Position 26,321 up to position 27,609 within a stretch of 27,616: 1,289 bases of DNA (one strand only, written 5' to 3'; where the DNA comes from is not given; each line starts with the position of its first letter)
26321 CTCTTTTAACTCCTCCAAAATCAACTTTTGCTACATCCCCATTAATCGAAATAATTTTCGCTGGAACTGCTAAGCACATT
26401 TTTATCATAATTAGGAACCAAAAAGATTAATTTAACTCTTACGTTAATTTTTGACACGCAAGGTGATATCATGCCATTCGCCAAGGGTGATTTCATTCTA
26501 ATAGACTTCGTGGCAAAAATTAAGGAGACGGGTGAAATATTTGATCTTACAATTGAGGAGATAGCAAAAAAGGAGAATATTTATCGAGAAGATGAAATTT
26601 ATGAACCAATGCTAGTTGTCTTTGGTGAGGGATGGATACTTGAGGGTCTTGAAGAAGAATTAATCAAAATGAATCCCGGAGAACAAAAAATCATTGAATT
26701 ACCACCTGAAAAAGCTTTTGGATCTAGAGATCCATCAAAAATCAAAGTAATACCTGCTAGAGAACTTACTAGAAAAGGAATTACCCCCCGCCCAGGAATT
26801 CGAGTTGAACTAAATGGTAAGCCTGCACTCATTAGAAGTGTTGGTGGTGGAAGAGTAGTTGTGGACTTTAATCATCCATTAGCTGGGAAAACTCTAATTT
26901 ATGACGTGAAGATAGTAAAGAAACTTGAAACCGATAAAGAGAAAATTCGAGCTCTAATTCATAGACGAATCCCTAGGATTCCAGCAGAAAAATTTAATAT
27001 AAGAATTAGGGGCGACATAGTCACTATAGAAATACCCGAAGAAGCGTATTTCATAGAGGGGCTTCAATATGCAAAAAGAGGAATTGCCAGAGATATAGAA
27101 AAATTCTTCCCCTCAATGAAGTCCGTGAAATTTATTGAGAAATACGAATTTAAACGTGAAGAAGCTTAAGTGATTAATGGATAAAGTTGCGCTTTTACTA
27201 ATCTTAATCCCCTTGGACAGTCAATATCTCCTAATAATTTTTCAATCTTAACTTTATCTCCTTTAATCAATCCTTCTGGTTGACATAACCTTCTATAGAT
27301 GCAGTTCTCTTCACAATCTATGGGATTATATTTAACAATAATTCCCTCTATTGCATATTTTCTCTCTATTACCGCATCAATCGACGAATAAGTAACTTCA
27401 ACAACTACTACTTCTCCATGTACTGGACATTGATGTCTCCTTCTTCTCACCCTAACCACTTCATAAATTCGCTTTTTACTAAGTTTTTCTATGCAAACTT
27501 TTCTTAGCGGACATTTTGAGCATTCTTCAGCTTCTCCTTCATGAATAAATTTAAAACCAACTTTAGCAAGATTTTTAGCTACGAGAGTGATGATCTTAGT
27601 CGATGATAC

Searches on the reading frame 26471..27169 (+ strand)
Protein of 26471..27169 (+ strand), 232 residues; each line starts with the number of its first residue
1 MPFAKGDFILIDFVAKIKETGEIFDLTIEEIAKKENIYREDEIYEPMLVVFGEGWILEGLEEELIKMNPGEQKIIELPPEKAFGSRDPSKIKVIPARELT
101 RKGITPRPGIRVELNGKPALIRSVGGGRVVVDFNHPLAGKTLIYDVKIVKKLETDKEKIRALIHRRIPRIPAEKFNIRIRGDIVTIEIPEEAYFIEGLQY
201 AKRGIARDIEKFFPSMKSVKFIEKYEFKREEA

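Call 48: search_protein_families(library=pfam, proteins=[window:26471-27169:+], max_evalue=0.001)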
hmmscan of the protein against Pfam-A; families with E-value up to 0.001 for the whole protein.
window:26471-27169:+ (232 aa): 3 families
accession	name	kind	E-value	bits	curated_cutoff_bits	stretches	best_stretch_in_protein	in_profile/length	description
PF18046.7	FKBP26_C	-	5.8e-19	68.5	27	1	155-226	1-72/72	FKBP26_C-terminal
PF22199.2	FKBP26_IF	-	4.9e-15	55.6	27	1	92-137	1-46/46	FKBP26, IF domain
PF00254.34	FKBP_C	-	1.3e-09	38.7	21.1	1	4-97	6-84/94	FKBP-type peptidyl-prolyl cis-trans isomerase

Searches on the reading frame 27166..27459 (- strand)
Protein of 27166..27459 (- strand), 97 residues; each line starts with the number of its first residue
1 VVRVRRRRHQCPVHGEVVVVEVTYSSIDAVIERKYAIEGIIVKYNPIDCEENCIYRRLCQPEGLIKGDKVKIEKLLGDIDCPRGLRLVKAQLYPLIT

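Call 48: search_protein_families(library=pfam, proteins=[window:27166-27459:-], max_evalue=0.001)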
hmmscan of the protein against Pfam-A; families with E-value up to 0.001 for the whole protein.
window:27166-27459:- (97 aa): 1 family
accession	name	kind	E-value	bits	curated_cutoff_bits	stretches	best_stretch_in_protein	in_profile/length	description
PF03684.18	UPF0179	-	2e-20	73.6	25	1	2-91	46-139/140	Uncharacterised protein family (UPF0179)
